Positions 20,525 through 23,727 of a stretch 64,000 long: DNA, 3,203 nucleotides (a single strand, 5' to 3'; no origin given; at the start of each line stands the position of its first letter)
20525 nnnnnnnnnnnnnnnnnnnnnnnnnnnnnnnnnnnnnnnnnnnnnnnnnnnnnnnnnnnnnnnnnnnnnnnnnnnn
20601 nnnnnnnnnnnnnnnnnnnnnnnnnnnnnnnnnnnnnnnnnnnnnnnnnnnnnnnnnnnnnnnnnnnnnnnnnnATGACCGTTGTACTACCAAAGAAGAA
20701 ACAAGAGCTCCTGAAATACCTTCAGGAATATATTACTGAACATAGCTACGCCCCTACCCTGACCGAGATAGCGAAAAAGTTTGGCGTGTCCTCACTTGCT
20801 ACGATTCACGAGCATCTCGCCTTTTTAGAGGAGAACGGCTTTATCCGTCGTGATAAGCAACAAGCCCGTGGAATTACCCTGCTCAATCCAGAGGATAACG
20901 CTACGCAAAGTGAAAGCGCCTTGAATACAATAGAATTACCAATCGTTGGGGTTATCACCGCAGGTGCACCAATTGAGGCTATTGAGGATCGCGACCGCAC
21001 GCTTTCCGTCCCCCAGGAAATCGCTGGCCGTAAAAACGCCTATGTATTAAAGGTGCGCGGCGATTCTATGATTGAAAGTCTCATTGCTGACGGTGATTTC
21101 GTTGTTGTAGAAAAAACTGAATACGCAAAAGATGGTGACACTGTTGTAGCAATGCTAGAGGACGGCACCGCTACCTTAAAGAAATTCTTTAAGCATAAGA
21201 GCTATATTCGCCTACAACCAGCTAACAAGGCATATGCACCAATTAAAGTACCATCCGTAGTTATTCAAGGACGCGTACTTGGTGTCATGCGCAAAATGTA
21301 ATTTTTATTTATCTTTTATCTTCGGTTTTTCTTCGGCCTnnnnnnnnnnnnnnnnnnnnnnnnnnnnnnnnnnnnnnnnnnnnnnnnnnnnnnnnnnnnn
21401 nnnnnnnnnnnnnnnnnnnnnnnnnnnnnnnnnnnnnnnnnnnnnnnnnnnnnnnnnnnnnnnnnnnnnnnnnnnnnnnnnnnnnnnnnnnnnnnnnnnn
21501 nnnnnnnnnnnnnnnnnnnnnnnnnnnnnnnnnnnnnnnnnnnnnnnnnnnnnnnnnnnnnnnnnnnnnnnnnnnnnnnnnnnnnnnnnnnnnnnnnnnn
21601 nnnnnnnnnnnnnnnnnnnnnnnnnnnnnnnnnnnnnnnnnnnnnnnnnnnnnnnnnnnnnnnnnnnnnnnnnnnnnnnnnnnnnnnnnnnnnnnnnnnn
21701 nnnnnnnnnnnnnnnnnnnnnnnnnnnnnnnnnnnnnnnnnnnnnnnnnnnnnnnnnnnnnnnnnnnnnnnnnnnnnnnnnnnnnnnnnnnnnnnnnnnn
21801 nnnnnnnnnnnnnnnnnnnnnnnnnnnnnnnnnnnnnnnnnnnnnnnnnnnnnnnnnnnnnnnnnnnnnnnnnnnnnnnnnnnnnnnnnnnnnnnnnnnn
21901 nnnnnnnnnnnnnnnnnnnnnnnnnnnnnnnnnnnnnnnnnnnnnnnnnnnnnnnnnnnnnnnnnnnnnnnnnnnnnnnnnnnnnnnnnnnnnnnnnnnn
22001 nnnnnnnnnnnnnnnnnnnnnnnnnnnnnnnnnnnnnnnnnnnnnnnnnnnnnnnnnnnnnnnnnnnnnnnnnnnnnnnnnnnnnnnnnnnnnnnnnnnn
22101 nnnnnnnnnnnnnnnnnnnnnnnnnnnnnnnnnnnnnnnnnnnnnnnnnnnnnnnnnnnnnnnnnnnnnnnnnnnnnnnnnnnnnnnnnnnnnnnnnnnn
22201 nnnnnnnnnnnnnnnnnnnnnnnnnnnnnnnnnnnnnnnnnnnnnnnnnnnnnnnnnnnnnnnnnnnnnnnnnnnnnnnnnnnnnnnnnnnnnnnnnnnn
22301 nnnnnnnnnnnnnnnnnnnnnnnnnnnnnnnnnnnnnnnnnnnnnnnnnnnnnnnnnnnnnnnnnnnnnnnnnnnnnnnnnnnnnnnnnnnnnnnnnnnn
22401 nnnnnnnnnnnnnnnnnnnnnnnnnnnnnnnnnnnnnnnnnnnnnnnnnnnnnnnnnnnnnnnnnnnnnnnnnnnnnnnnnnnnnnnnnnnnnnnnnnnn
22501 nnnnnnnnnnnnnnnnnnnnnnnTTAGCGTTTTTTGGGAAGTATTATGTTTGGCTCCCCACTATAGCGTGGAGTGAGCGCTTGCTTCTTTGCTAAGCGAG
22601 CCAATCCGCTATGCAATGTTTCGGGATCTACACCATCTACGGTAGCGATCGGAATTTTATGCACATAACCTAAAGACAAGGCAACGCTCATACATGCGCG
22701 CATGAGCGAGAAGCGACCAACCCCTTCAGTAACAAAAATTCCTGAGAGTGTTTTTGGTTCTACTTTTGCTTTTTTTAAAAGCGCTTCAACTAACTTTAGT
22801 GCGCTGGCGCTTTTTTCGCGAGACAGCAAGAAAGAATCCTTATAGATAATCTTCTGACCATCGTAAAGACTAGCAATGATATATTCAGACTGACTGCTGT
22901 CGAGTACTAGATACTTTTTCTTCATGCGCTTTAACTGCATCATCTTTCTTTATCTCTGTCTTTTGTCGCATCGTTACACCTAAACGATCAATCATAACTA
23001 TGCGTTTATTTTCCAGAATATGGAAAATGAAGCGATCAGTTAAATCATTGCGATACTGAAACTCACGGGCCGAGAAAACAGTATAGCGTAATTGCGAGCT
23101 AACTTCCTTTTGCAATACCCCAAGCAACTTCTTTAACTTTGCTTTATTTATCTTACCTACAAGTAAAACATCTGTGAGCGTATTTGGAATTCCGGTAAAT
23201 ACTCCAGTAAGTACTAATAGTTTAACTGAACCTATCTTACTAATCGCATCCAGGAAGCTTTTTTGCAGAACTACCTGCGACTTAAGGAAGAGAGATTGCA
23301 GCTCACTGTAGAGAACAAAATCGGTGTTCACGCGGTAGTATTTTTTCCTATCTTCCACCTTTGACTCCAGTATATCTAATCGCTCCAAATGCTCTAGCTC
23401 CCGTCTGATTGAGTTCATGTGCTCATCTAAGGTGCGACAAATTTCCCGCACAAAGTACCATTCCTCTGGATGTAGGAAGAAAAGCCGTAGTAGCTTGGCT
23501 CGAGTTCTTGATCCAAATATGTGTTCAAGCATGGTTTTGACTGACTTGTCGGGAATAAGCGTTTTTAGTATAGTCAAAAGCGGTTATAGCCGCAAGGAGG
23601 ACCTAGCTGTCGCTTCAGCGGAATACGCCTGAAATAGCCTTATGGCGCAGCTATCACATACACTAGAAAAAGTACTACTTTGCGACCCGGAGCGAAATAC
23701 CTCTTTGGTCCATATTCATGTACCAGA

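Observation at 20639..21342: Identical 16-mer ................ in the lexA promoter spacer and abutting the Y-family polymerase start: candidate direct-repeat SOS operator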

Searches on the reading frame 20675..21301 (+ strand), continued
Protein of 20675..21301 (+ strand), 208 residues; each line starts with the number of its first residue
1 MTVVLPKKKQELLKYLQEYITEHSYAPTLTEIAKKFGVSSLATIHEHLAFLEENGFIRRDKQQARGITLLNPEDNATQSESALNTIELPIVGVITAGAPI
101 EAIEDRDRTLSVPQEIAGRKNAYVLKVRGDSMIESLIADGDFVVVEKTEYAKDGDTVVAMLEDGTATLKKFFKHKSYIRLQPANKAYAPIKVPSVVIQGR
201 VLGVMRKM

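Call 73: search_solved_structures(query=window:20675-21301:+, max_evalue=0.00001, show_alignments=2)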
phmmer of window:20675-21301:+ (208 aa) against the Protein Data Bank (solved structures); distinct sequences matched with E-value up to 0.00001: 20.
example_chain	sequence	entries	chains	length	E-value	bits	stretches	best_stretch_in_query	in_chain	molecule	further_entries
3k2z_A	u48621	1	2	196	3.7e-29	105.1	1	6-208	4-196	LexA repressor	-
8s7g_A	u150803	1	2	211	9e-23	84.3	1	7-207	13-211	LexA repressor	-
7b5g_A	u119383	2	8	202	3.4e-19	72.7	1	5-206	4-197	LexA repressor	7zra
7ocj_A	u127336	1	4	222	4.7e-19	72.2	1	5-206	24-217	LexA repressor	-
6a2q_A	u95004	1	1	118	5.2e-19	72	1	97-208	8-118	LexA repressor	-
6a2r_A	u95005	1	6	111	7.9e-19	71.5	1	97-208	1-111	LexA repressor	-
1jhh_A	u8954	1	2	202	9e-19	71.3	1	5-206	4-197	LEXA REPRESSOR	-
3jso_A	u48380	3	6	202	2.1e-18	70.1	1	5-206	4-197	LexA repressor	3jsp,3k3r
6a2s_A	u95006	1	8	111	2.1e-18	70.1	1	97-208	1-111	LexA repressor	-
8trg_I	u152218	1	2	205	2.1e-18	70.1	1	5-206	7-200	LexA repressor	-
1jhf_A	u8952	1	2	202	3.3e-18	69.4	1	5-206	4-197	LEXA REPRESSOR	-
6a2t_A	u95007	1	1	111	5.5e-18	68.7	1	97-208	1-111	LexA repressor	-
8b0v_A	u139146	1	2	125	2e-12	50.6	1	88-207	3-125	LexA repressor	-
1jhc_A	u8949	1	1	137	2.4e-11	47.1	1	88-206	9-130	LEXA REPRESSOR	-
8gms_A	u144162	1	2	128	3.5e-11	46.5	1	88-206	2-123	LexA repressor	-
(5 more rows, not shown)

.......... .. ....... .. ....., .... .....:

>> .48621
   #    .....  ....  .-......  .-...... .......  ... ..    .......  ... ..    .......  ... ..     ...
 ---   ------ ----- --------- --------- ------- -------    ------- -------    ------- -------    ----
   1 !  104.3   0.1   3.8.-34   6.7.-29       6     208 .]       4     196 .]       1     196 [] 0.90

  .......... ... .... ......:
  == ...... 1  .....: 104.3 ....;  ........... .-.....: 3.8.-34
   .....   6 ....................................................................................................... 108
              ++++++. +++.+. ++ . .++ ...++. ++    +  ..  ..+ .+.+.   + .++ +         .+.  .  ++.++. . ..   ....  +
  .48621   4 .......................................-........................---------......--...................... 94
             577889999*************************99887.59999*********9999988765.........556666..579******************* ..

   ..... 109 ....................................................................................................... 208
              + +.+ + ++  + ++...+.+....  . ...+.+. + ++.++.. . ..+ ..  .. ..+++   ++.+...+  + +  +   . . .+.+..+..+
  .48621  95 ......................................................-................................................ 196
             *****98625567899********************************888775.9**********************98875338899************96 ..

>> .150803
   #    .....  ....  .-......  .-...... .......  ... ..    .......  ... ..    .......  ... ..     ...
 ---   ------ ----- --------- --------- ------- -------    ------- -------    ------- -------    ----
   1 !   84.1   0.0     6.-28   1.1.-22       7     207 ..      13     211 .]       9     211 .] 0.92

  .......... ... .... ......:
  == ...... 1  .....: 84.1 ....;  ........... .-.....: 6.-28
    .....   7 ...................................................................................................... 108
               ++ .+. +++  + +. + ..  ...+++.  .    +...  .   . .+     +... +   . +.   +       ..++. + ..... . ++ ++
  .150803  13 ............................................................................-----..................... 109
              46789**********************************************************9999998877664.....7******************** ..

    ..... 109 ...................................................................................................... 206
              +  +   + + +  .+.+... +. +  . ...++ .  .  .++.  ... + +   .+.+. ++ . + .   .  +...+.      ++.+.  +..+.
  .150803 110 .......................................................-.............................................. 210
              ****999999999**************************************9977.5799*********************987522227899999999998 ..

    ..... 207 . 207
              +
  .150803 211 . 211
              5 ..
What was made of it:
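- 20675..21301 (+): lexA (208 aa): winged-helix DNA-binding domain plus S24 autoprotease, with Ala96-Gly97, Ser131 and Lys169. Closest solved structure is T. maritima LexA, 3K2Z (call 73).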

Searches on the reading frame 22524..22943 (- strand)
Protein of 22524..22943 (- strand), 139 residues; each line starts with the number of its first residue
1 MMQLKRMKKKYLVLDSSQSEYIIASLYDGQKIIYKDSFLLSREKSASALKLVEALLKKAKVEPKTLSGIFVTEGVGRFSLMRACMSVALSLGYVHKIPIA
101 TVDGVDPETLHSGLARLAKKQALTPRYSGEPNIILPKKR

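Call 5: search_protein_families(library=pfam, proteins=[window:22524-22943:-])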
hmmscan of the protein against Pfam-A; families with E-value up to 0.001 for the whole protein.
window:22524-22943:- (139 aa): 1 family
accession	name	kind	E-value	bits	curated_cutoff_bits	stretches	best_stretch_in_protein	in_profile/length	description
PF00814.31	TsaD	-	1.6e-07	31.7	24.8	1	41-103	26-88/264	tRNA N6-adenosine threonylcarbamoyltransferase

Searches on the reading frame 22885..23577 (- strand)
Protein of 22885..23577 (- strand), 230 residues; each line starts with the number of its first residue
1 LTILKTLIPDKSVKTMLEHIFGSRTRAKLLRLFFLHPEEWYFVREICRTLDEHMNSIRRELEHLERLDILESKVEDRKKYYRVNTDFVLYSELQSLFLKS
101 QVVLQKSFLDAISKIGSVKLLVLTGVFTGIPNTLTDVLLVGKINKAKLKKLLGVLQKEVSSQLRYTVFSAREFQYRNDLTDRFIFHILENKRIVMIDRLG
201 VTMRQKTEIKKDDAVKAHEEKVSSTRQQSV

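Call 5: search_protein_families(library=pfam, proteins=[window:22885-23577:-])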
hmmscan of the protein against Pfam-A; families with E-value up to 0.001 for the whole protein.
window:22885-23577:- (230 aa): 1 family
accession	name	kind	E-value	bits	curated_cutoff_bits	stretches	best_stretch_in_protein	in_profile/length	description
PF12840.13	HTH_20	-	0.00014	22.2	27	1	22-72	2-50/51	Helix-turn-helix domain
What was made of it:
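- A small HTH_20 protein is encoded nearby (22885-23577, minus strand; call 5).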
